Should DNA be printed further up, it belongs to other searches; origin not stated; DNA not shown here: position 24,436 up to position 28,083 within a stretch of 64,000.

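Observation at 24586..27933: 1115-aa protein combining an N-terminal HEPN-like Rx4H motif with a C-terminal discoidin (F5/8 type C) domain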

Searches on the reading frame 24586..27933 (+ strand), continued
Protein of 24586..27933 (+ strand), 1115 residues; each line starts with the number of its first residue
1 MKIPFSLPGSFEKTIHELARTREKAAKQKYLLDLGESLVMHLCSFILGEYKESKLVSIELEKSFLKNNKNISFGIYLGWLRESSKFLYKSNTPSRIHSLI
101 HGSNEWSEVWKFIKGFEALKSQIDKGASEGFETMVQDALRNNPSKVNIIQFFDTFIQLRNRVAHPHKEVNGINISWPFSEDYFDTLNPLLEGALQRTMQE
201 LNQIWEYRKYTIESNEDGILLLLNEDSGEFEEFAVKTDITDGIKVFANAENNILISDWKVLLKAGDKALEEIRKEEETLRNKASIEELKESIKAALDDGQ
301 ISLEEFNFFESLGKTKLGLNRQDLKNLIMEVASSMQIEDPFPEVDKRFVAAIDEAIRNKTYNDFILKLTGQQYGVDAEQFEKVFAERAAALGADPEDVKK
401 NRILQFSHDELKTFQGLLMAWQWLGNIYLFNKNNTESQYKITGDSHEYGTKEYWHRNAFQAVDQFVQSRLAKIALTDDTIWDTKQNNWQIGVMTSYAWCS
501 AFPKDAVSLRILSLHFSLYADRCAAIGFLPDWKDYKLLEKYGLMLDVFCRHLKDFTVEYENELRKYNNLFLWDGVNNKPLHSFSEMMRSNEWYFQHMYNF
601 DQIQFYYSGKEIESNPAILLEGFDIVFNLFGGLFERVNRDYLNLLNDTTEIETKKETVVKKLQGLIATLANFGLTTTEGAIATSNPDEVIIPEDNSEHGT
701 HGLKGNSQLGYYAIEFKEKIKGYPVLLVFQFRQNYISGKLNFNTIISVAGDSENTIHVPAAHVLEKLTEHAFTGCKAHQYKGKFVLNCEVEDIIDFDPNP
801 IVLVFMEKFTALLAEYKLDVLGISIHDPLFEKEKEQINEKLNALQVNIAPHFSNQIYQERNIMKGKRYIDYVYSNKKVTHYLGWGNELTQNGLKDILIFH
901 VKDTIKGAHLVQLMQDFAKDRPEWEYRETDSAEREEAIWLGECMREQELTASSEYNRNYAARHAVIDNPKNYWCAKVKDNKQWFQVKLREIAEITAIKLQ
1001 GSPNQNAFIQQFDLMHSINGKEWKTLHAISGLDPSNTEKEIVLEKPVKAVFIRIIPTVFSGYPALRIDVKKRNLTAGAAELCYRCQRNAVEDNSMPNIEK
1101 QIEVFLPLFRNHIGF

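Call 102: search_protein_families(library=padloc, proteins=[L032:7349-8176:+, L001:5632-9894:-, L024:13327-14175:+], max_evalue=0.01)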
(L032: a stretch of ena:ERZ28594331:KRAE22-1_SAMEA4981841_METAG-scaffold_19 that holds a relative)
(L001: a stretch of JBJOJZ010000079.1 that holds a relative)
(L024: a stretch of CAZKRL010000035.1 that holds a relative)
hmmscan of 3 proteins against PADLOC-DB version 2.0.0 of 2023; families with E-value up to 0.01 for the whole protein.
L032:7349-8176:+ (275 aa): 15 families
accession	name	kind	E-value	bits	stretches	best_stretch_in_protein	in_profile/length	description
PDLC00407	ThsA1|ThsA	-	2.9e-33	113.2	1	6-214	11-214/478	STALD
PDLC00409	ThsA1|ThsA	-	2.5e-29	100.4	1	7-215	13-216/242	STALD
PDLC03856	LmuA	-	8.7e-19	66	1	6-217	6-226/433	-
PDLC04968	PDC-S25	-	3.3e-14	50.8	1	107-221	143-254/517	-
PDLC04967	PDC-S25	-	1e-12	45.8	1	72-236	112-277/528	-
PDLC02419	Aga_SIR2-PNTD1-PNTD2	-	4.9e-07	26.9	1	56-207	72-224/558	Class I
PDLC02184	Dsr2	-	7.5e-06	22.2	1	89-166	103-179/1222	-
PDLC04082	SIR2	-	8.7e-06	22.9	0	107-125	131-149/345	-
PDLC00412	ThsA1|ThsA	-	5e-05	20.6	1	178-213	12-47/314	STALD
PDLC04087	SIR2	-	7.1e-05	19.8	0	107-124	135-152/343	-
PDLC02401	Aga_SIR2-PNTD1-PNTD2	-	7.9e-05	19.6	1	48-156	37-150/524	Class I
PDLC02408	Aga_SIR2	-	0.00078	16.6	0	11-55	2-45/343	Class II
PDLC04092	SIR2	-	0.0027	15.1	0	15-129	18-143/318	-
PDLC04167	Dsr1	-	0.0059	12.3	0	7-47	13-53/1248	-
PDLC02183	Dsr1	-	0.0069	12.1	0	5-44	11-50/1275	-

L001:5632-9894:- (1420 aa): 0 families

L024:13327-14175:+ (282 aa): 0 families

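Call 105: find_encoding_contigs(protein=P0002, flank=10000, max_places=2)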
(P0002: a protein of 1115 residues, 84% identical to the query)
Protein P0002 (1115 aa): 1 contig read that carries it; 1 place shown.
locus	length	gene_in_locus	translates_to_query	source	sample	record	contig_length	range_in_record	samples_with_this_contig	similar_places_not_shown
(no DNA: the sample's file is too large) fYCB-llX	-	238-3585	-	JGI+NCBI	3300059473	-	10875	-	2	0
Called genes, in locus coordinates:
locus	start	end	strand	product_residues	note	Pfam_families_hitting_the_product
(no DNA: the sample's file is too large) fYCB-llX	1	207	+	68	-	?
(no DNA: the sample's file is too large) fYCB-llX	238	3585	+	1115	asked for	PF00754:F5_F8_type_C, PF22633:F5_F8_type_C_2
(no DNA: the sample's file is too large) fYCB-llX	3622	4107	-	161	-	-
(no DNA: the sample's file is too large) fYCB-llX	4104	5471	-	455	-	-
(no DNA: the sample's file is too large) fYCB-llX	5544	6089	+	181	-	PF03061:4HBT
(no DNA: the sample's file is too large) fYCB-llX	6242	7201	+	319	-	-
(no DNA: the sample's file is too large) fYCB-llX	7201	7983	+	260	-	-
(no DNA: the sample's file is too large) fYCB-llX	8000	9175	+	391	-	PF14362:DUF4407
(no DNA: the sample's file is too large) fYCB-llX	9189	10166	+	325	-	-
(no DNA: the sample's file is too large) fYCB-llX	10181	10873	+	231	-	?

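Call 106: find_encoding_contigs(protein=P0003, flank=10000, max_places=1)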
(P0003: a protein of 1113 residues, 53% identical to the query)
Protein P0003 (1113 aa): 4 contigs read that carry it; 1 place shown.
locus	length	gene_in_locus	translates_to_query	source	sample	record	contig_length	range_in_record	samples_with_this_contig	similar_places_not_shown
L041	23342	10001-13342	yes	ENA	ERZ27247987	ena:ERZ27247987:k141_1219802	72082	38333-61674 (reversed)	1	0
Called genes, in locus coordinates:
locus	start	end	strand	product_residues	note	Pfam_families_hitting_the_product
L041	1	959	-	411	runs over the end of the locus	-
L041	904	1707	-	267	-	PF13230:GATase_4, PF13522:GATase_6 (weak)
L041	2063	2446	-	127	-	PF20475:DUF6717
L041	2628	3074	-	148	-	-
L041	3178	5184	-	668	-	PF05834:Lycopene_cycl, PF15461:BCD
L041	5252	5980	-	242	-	PF01036:Bac_rhodopsin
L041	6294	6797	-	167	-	-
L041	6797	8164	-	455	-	-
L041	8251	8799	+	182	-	PF03061:4HBT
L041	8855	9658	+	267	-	-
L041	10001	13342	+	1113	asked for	PF00754:F5_F8_type_C, PF22633:F5_F8_type_C_2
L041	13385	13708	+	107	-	-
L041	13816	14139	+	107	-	-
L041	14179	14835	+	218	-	-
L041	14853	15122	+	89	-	-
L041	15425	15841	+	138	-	-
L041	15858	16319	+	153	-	-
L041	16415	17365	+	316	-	-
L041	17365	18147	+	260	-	-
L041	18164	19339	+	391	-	PF14362:DUF4407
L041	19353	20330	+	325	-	-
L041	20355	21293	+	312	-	-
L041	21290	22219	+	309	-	-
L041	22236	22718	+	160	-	PF03994:DUF350 (weak)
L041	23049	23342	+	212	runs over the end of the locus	-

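Call 108: find_related_loci(query=A5, collection=metagenome_contigs, flank=10000)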
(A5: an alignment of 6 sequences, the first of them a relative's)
Query A5 (450 aa) in metagenome_contigs; peptide patterns used: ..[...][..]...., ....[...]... (x = any residue, [..] = any of these).
600 stretches matched a pattern (row limit reached: there are more); 70 encode a relative of the query (tblastn E <= 1e-3); 70 distinct loci.
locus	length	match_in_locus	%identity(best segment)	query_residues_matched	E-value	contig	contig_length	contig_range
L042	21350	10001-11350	88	1-450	0e+0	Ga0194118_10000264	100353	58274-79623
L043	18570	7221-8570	86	1-450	0e+0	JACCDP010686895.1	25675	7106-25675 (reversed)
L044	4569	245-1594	84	1-450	0e+0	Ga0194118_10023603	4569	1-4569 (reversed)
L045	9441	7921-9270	83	1-450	0e+0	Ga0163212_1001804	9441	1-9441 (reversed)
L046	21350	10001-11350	68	1-450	0e+0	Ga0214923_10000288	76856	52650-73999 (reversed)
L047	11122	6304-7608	56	1-438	1e-167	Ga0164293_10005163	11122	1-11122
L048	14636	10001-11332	54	1-447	3e-165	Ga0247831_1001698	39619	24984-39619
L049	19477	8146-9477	54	1-447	7e-165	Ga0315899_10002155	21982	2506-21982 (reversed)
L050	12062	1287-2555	54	1-429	2e-153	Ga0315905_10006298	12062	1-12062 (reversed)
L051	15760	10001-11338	49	1-450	2e-141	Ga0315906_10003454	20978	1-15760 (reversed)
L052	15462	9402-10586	46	1-400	3e-106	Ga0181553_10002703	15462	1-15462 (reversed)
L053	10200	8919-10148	41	1-426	2e-101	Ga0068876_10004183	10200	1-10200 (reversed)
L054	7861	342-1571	41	1-426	2e-101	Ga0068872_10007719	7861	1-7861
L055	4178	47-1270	42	2-418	2e-101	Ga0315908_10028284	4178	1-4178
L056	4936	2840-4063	42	2-418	9e-100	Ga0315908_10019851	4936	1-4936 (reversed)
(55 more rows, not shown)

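Call 110: find_homologous_proteins(query=A5, max_evalue=0.001)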
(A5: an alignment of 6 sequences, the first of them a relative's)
Query A5 (6 sequences) (450 aa, profile of the alignment): 36 proteins with E <= 0.001 among 8000 candidates.
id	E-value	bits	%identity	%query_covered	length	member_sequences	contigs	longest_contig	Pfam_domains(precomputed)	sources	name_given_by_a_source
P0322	7.4e-175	600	45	84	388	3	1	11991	-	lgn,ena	-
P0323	1.9e-152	526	42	91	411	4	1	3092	-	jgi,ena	-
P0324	6.5e-141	488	42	88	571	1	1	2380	-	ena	-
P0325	1.3e-99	352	42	62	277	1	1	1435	-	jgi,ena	jgi:hypothetical protein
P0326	1.4e-91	326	36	82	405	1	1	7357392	-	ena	-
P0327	2.5e-90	322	35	86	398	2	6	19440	-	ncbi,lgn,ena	-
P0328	3.0e-90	321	37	92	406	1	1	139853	-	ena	-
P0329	2.9e-89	318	35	86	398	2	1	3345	-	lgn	-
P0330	1.4e-88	316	35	92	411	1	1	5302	-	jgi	jgi:hypothetical protein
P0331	2.2e-87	312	35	86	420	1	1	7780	-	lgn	-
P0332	2.4e-87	312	35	86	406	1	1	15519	-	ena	-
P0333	6.3e-85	304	35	86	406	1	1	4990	-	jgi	-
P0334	8.4e-84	300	35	86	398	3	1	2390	-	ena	-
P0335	3.6e-75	272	30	88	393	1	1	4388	-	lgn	-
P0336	3.4e-49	186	31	75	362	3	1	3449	-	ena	-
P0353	1.4e-33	134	24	76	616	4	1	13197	PF13676.12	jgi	jgi:TIR domain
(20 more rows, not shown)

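Call 112: find_encoding_contigs(protein=P0353, flank=7000, max_places=2)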
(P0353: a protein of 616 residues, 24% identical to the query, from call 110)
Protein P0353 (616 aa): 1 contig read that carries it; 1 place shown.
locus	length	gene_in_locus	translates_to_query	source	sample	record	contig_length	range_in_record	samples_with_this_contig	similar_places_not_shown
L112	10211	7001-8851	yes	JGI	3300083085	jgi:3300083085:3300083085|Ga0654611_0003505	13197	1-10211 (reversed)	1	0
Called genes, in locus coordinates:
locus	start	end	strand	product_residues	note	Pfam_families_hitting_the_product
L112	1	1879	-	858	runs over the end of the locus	PF00082:Peptidase_S8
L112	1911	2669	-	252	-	PF01609:DDE_Tnp_1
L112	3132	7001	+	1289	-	PF00069:Pkinase, PF07714:PK_Tyr_Ser-Thr, PF01636:APH (weak), PF13432:TPR_16 (weak)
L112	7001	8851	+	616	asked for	PF13676:TIR_2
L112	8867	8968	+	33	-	-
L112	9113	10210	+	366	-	?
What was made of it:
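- The N-terminal domain of c4 is elsewhere fused to TIR and to kinases, and sits in a Pkinase-TPR + TIR pair (calls 110, 112). The c4 N-domain is fused to TIR (calls 110, 112).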
